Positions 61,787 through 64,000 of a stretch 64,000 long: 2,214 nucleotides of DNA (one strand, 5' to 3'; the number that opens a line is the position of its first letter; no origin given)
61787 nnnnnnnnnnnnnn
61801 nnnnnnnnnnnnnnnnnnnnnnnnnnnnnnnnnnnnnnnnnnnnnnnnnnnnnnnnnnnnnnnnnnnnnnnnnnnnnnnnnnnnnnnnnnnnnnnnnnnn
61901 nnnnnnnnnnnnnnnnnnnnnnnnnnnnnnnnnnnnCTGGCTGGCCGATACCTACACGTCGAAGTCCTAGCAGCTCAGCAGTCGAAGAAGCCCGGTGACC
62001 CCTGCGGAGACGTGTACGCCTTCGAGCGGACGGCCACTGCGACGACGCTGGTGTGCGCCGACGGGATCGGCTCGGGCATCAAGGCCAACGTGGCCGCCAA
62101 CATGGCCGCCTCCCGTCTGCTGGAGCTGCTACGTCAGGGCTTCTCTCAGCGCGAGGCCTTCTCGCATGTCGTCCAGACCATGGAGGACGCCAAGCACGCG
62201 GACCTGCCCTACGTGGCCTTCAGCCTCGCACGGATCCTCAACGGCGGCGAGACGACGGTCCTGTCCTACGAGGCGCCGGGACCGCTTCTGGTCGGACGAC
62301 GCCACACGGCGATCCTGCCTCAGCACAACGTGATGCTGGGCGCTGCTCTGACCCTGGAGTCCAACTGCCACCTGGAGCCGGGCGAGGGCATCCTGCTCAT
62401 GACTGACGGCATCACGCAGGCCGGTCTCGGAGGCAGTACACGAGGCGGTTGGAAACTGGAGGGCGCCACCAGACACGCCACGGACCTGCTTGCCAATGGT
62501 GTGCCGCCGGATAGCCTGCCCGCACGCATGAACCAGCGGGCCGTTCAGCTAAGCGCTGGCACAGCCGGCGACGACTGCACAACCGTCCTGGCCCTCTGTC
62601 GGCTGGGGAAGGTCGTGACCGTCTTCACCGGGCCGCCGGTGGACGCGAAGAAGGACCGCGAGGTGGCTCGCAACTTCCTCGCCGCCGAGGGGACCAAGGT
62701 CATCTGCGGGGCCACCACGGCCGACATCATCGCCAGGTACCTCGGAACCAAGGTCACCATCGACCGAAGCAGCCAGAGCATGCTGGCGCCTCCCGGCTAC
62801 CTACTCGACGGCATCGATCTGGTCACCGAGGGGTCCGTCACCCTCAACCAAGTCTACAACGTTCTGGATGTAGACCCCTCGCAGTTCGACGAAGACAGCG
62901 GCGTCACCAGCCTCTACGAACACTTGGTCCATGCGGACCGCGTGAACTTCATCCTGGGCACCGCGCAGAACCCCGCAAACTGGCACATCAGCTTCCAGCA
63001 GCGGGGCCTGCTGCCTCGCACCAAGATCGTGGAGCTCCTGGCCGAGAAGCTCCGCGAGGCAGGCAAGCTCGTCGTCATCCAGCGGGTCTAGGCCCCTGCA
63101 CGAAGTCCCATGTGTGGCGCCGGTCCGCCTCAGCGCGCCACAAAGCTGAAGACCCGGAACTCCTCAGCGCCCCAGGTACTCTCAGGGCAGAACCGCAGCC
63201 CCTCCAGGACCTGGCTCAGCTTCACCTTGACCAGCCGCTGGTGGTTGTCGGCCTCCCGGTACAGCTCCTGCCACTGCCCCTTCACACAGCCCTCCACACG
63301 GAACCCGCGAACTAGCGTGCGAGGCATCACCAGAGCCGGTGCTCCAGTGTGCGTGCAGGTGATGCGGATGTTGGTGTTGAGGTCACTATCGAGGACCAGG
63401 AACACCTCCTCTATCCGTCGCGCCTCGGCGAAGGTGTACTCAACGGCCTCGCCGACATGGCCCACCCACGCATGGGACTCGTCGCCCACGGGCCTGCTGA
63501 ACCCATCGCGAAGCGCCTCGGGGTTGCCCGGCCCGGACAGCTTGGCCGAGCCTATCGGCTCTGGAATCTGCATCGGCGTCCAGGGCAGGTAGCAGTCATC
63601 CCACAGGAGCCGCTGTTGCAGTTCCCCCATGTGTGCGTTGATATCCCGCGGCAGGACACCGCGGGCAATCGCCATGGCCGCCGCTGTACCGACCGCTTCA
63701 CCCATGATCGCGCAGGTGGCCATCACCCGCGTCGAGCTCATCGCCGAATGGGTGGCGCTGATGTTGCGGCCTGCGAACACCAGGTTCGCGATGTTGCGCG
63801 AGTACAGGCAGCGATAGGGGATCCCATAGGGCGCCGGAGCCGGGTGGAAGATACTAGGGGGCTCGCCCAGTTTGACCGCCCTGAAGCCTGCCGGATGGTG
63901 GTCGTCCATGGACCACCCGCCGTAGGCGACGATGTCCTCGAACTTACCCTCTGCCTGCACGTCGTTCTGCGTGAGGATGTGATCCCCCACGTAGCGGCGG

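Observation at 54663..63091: Rex-hydCBA-hydS-PP2C cluster: bifurcating [FeFe]-hydrogenase with a downstream H2-sensing hydrogenase-PAS protein and phosphatase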

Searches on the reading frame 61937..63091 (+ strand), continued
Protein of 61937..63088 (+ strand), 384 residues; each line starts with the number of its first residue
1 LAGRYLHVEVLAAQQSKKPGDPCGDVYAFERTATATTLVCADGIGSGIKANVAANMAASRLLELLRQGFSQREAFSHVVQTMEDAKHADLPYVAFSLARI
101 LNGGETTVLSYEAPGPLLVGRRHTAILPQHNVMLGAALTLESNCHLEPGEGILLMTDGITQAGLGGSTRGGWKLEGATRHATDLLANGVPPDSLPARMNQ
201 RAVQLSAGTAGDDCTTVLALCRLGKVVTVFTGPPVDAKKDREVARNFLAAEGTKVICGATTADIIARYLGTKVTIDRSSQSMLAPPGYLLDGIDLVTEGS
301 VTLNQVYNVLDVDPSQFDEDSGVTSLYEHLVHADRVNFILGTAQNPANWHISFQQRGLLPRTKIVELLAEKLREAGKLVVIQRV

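Call 80: fold_search(model_id=the predicted structure, library=pdb)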
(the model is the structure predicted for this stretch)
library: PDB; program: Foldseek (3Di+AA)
matches with E <= 10: 994; with E <= 0.001: 126
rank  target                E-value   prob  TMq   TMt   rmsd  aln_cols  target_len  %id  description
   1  3pu9_A                8.8e-13  1.00  0.48  0.74   3.6       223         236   21  Crystal structure of serine/threonine phosphatase Sphaerobacter thermophilus DSM 20745 (released 2010-12-22)
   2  3ke6_A                1.3e-12  1.00  0.46  0.50   8.0       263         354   18  The crystal structure of the RsbU and RsbW domains of Rv1364c from Mycobacterium tuberculosis (released 2010-11-10)
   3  3w40_A                1.7e-12  1.00  0.38  0.69   5.1       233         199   15  Crystal structure of RsbX in complex with magnesium in space group P1 (released 2014-01-22)
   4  5mqh                  2.5e-12  1.00  0.44  0.70   4.3       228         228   17  Structure of the Phosphatase Domain of the Cell Fate Determinant SpoIIE from Bacillus subtilis in a crystal form without (released 2017-05-31)
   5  3ke6_B                2.7e-12  1.00  0.46  0.50   8.3       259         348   19  The crystal structure of the RsbU and RsbW domains of Rv1364c from Mycobacterium tuberculosis (released 2010-11-10)
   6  5ucg_D                4.8e-12  1.00  0.48  0.55   3.4       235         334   18  Structure of the PP2C Phosphatase Domain and a Fragment of the Regulatory Domain of the Cell Fate Determinant SpoIIE f (released 2017-05-31)
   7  5ucg_E                5.1e-12  1.00  0.49  0.55   3.3       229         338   17  Structure of the PP2C Phosphatase Domain and a Fragment of the Regulatory Domain of the Cell Fate Determinant SpoIIE f (released 2017-05-31)
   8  5ucg_A                6.0e-12  1.00  0.50  0.55   3.2       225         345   18  Structure of the PP2C Phosphatase Domain and a Fragment of the Regulatory Domain of the Cell Fate Determinant SpoIIE f (released 2017-05-31)
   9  5ucg_B                3.1e-11  1.00  0.49  0.55   3.2       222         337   18  Structure of the PP2C Phosphatase Domain and a Fragment of the Regulatory Domain of the Cell Fate Determinant SpoIIE f (released 2017-05-31)
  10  5ucg_C                2.0e-10  1.00  0.48  0.56   3.1       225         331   16  Structure of the PP2C Phosphatase Domain and a Fragment of the Regulatory Domain of the Cell Fate Determinant SpoIIE f (released 2017-05-31)
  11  6k4e_B                2.8e-10  1.00  0.45  0.66   3.8       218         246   15  SiaA-PP2C domain of Pseudomonas aeruginosa (released 2019-06-26)
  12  6ak7                  6.0e-10  1.00  0.38  0.55   6.0       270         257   16  Crystal structure of PPM1K-N94K (released 2019-09-11)
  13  6k4e_A                8.5e-10  1.00  0.43  0.64   3.9       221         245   14  SiaA-PP2C domain of Pseudomonas aeruginosa (released 2019-06-26)
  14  2pk0_A                1.1e-09  1.00  0.41  0.60   5.8       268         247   15  Structure of the S. agalactiae serine/threonine phosphatase at 2.65 resolution (released 2007-06-12)
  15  3f79_B                1.3e-09  1.00  0.37  0.58   6.1       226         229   16  Structure of pseudo-centered cell crystal form of the C-terminal phosphatase domain of P. aeruginosa RssB (released 2009-11-24)
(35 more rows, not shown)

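Call 83: search_protein_families(library=pfam, proteins=[window:61937-63088:+], max_evalue=10)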
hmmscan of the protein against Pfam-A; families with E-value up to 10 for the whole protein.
window:61937-63088:+ (384 aa): 2 families
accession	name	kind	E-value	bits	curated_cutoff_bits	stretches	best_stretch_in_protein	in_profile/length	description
PF07228.17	SpoIIE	-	3.6e-14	53.6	25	1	35-219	4-189/192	Stage II sporulation protein E (SpoIIE)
PF13672.11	PP2C_2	-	1.3e-06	28.6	24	2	19-74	8-63/209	Protein phosphatase 2C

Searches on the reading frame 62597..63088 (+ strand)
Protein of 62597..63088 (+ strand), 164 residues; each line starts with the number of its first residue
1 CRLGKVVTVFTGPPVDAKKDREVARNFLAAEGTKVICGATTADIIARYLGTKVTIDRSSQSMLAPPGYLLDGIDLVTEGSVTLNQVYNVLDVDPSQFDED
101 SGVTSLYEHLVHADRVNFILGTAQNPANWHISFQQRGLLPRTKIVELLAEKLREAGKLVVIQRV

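Call 51: predict_structure(alignment_id=A1)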
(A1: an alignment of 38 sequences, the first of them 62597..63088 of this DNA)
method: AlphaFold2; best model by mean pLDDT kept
length: 164 residues; sequences in the alignment: 38
mean_pLDDT: 88.4   pTM: 0.84
mean pLDDT of the five models: 88.4, 87.9, 87.8, 87.3, 86.5
residues with pLDDT >= 90: 109; 70-90: 32; 50-70: 21; < 50: 2
segments of 3 or more residues with pLDDT < 50: none
pLDDT, mean of each block of 10 residues (from residue 1): 83 94 97 95 96 78 70 91 93 86 93 97 76 71 95 97 96
secondary structure, 60 per line:
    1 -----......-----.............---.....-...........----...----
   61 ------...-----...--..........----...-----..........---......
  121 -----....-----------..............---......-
elements in order: E6-11 H17-29 E33-37 H39-49 E54-56 E67-69 E75-77 H80-89 H102-111 E115-120 H126-129 H141-154 E158-163

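Call 83: search_protein_families(library=pfam, proteins=[window:62597-63088:+], max_evalue=10)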
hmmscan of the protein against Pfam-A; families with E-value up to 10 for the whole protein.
window:62597-63088:+ (164 aa): 1 family
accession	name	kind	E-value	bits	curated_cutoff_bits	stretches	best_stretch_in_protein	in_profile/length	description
PF21996.1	HisZ-like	-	0.14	12.5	27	1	148-163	15-30/52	Histidyl-tRNA synthetase HisZ, C-terminal domain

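Call 95: search_protein_representatives(protein=window:62597-63088:+)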
Query: 164 residues. Proteins with E-value up to 0.001 (for the whole library): 718; up to 1e-10: 427; up to 1e-30: 97. The best 150 are listed.
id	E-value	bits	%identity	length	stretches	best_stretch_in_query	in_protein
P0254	4.7e-58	212.1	98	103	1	62-164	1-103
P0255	1.0e-57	211.0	62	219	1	1-162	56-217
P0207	1.8e-53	197.2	55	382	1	1-162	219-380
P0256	1.7e-52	194.1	55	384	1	1-163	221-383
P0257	2.3e-50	187.1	55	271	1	1-163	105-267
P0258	1.0e-48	181.7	52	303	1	1-161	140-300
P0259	2.1e-48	180.7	55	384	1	1-162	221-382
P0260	2.6e-48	180.4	54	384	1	1-163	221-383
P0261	2.1e-46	174.2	51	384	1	1-162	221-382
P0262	1.3e-45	171.7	48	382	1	1-160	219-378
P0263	9.4e-45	168.9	53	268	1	1-162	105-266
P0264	1.8e-44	168.0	51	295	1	1-162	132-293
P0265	8.1e-44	165.8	47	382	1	4-163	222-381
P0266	2.9e-43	164.1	48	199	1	1-162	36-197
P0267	3.3e-43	163.9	52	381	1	1-161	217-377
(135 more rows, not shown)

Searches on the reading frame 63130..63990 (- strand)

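Call 77: search_protein_families(library=pfam, proteins=[window:63130-63990:-], max_evalue=0.001)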
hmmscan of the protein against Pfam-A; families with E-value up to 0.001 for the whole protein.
window:63130-63990:- (286 aa): 1 family
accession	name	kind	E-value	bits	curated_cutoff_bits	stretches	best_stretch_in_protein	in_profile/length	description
PF12831.13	FAD_oxidored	-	1.4e-40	140.3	27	1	2-128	297-416/416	FAD dependent oxidoreductase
